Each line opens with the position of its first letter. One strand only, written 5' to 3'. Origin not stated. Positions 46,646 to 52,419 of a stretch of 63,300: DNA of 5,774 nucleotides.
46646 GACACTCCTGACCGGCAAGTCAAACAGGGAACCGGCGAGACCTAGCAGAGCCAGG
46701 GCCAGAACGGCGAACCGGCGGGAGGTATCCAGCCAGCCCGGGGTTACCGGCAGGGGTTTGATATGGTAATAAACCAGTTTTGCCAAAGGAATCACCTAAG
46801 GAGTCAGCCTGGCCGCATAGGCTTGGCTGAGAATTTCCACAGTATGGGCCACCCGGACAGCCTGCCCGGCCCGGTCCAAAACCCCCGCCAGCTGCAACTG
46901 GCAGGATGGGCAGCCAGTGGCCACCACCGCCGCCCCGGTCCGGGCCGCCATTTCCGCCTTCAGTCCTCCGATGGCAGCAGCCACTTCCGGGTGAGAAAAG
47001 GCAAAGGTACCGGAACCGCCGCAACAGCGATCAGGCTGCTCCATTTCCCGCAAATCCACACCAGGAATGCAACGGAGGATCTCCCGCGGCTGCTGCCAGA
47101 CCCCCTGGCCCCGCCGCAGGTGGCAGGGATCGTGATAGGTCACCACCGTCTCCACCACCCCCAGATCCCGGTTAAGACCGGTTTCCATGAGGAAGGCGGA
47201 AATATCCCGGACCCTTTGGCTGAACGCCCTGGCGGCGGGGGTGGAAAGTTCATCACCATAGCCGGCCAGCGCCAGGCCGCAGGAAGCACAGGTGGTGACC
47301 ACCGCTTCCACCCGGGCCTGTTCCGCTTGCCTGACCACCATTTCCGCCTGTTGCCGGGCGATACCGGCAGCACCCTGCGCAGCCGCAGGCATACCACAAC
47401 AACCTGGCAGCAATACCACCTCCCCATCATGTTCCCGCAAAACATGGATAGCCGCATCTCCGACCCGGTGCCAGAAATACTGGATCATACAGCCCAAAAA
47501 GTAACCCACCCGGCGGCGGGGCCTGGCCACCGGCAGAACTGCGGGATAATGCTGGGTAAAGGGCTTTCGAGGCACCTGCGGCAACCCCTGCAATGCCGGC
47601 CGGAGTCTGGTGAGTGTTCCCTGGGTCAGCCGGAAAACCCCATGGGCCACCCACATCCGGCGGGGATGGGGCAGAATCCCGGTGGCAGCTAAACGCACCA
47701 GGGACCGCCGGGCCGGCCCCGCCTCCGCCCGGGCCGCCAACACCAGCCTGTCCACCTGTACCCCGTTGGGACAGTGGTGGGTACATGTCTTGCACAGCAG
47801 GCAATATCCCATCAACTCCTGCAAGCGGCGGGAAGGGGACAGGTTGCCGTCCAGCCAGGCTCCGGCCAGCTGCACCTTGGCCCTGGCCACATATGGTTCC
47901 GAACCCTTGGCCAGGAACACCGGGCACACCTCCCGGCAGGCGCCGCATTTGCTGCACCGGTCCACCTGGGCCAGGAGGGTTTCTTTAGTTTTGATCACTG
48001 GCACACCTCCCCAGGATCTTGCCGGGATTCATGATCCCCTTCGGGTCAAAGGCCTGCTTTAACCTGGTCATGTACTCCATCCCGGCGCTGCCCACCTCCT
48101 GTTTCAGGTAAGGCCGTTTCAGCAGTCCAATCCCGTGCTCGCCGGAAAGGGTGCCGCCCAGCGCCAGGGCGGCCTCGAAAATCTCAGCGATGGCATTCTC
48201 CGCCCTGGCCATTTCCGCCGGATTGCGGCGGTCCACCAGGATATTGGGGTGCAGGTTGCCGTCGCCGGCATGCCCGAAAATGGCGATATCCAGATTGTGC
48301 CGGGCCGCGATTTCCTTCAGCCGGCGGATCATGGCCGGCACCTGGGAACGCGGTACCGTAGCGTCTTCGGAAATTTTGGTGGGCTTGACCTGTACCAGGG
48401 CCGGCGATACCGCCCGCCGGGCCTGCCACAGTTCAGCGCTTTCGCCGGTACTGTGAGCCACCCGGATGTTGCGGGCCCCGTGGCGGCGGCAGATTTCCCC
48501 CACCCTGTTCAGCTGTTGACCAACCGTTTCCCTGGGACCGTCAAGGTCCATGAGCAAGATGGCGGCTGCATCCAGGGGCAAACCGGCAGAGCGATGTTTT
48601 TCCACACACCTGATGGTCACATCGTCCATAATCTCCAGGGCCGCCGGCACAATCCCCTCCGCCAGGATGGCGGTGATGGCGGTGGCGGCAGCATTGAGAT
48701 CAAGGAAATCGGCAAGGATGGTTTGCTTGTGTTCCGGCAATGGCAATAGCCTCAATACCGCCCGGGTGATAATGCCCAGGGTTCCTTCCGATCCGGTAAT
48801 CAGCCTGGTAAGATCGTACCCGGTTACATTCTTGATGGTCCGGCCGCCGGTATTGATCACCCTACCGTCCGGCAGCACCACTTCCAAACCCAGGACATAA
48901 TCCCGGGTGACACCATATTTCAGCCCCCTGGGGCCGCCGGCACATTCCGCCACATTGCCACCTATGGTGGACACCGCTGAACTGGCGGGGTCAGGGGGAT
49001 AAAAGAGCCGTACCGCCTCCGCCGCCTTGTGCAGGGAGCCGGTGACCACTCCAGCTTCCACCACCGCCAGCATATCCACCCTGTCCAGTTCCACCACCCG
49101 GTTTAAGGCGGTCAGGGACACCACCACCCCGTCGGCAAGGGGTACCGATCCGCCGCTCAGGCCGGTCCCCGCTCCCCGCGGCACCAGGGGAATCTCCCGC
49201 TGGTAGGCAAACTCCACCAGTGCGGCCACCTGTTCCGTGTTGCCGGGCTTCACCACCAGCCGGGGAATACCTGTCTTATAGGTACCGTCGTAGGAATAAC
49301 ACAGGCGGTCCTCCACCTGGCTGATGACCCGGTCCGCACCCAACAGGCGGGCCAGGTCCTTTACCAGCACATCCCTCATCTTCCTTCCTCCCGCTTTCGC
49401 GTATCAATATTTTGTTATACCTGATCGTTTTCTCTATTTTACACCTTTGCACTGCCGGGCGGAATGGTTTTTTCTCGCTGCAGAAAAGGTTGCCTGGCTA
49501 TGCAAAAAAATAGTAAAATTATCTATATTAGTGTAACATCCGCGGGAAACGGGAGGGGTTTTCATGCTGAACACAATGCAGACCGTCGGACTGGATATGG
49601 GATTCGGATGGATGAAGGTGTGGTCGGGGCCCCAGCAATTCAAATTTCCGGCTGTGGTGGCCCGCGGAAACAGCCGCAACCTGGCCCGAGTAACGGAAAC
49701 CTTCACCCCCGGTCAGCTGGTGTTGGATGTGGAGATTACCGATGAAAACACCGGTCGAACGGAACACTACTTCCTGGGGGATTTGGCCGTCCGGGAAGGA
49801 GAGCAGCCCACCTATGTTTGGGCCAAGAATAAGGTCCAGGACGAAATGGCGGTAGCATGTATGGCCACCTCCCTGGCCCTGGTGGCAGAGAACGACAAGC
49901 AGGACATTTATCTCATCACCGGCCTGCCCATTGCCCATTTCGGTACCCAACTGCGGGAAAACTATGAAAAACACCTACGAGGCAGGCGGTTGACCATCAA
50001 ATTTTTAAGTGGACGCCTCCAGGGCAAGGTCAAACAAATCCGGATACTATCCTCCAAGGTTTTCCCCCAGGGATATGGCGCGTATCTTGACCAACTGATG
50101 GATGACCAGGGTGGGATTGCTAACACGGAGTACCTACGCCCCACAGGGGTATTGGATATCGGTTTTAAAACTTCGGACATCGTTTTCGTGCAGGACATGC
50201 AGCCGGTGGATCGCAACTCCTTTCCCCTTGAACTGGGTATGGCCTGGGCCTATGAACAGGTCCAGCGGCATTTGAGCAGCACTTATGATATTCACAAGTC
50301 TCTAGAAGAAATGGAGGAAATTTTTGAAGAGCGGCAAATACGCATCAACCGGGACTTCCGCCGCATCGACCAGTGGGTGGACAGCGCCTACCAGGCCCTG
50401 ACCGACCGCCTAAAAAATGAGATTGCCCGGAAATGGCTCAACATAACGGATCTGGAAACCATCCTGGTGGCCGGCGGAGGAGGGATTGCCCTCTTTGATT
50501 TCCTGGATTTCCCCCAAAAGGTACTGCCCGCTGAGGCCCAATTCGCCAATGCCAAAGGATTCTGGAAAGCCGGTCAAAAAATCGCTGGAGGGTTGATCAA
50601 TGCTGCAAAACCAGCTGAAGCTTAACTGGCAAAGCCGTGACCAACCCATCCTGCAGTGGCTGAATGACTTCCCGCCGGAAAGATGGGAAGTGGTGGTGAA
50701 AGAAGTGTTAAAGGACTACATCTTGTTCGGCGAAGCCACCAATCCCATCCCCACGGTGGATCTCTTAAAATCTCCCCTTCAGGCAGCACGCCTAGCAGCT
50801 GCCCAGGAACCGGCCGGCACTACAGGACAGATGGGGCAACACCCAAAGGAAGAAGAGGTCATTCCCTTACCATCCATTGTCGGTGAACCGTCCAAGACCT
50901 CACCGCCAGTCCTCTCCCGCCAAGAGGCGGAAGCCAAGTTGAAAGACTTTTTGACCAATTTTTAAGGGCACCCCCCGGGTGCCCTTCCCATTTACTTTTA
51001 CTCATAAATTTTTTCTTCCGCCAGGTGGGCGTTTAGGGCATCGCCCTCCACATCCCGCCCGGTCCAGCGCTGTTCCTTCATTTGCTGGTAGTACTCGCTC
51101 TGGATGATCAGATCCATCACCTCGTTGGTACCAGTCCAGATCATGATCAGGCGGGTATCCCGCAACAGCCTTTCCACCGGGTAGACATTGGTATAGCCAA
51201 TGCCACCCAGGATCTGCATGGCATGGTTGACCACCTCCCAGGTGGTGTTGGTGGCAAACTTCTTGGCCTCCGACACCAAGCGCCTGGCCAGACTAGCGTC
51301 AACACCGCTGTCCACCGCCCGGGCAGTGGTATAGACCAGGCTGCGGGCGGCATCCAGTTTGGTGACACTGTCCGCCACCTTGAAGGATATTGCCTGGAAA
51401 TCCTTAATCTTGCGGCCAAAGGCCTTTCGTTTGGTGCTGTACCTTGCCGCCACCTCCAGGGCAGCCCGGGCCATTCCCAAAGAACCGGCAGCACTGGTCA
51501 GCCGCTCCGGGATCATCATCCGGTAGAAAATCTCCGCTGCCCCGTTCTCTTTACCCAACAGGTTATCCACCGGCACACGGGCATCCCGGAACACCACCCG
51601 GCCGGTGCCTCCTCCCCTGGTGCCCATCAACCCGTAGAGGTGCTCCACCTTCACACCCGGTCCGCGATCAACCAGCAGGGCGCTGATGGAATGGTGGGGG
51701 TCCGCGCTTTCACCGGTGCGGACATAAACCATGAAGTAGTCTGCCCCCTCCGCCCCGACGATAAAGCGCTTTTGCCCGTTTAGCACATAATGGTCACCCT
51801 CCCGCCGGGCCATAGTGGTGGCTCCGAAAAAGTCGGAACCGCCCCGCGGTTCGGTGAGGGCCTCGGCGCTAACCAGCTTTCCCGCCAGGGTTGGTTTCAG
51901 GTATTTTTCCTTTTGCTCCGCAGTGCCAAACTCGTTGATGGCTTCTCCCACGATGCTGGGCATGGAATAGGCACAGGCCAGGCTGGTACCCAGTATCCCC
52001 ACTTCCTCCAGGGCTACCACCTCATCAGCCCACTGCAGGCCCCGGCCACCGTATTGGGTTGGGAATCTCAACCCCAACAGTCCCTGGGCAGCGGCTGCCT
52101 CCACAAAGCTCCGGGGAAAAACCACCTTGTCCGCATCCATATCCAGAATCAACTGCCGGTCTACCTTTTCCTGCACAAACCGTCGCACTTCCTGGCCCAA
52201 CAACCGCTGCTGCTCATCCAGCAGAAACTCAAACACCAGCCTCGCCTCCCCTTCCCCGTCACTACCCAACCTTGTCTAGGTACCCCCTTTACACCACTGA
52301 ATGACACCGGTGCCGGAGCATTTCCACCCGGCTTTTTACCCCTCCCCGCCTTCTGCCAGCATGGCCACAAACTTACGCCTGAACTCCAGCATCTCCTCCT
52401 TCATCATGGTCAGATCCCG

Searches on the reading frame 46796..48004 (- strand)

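Call 43: search_protein_families(library=pfam, proteins=[window:46796-48004:-], max_evalue=0.0001)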
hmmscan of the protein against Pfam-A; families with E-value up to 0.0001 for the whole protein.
window:46796-48004:- (402 aa): 7 families
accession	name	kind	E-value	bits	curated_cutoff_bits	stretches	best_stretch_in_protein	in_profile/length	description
PF02754.22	CCG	-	1.7e-31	108.6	20.6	2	288-372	1-84/85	Cysteine-rich domain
PF13183.11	Fer4_8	-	2.4e-13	50.9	27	1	13-82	1-68/68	4Fe-4S dicluster domain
PF13534.11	Fer4_17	-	1.3e-09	38.8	22.2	1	16-82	1-60/61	4Fe-4S dicluster domain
PF13237.11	Fer4_10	-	2e-06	28.1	25.5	0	13-29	5-21/53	4Fe-4S dicluster domain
PF13187.11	Fer4_9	-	1e-05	25.9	27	0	67-86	1-20/52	4Fe-4S dicluster domain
PF13484.11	Fer4_16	-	1.4e-05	26.2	30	1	16-80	1-65/66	4Fe-4S double cluster binding domain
PF12838.12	Fer4_7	-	3.5e-05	24.6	27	1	16-82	1-52/52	4Fe-4S dicluster domain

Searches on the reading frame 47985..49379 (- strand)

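Call 43: search_protein_families(library=pfam, proteins=[window:47985-49379:-], max_evalue=0.0001)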
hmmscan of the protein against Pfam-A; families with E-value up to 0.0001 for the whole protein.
window:47985-49379:- (464 aa): 2 families
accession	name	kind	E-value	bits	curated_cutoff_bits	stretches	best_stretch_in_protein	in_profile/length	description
PF02913.24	FAD-oxidase_C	-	6.1e-79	265.7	21.2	1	214-455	1-248/248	FAD linked oxidases, C-terminal domain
PF01565.28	FAD_binding_4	-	1.3e-42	145.2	26.4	1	39-177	1-138/139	FAD binding domain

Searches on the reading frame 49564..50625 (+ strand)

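Call 43: search_protein_families(library=pfam, proteins=[window:49564-50625:+], max_evalue=0.0001)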
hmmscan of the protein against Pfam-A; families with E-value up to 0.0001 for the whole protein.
window:49564-50625:+ (353 aa): 2 families
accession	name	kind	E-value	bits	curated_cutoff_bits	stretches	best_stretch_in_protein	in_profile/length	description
PF17989.7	ALP_N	-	6e-30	104.9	26.3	1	9-172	1-148/148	Actin like proteins N terminal domain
PF21522.3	MreB-like_C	-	1.1e-14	55.5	27.8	1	196-314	1-121/123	Archaeal actin homologue MreB-like, C-terminal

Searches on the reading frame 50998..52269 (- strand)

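Call 43: search_protein_families(library=pfam, proteins=[window:50998-52269:-], max_evalue=0.0001)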
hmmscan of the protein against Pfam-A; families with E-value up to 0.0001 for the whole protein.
window:50998-52269:- (423 aa): 5 families
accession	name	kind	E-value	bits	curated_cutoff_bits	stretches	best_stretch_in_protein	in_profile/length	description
PF00441.29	Acyl-CoA_dh_1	-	1.8e-38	132.4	22.4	1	253-390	12-146/150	Acyl-CoA dehydrogenase, C-terminal domain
PF02771.21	Acyl-CoA_dh_N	-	1.4e-26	93.5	22.9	1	19-131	2-113/113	Acyl-CoA dehydrogenase, N-terminal domain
PF08028.16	Acyl-CoA_dh_2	-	1.5e-21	77.5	22.7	1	258-382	2-133/134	Acyl-CoA dehydrogenase, C-terminal domain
PF02770.24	Acyl-CoA_dh_M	-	5.4e-21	75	33.3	1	136-229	2-96/97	Acyl-CoA dehydrogenase, middle domain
PF22924.1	ACOX_C_alpha1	-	5e-08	33.4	27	1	249-387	1-162/169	Acyl-CoA oxidase, C-alpha1 domain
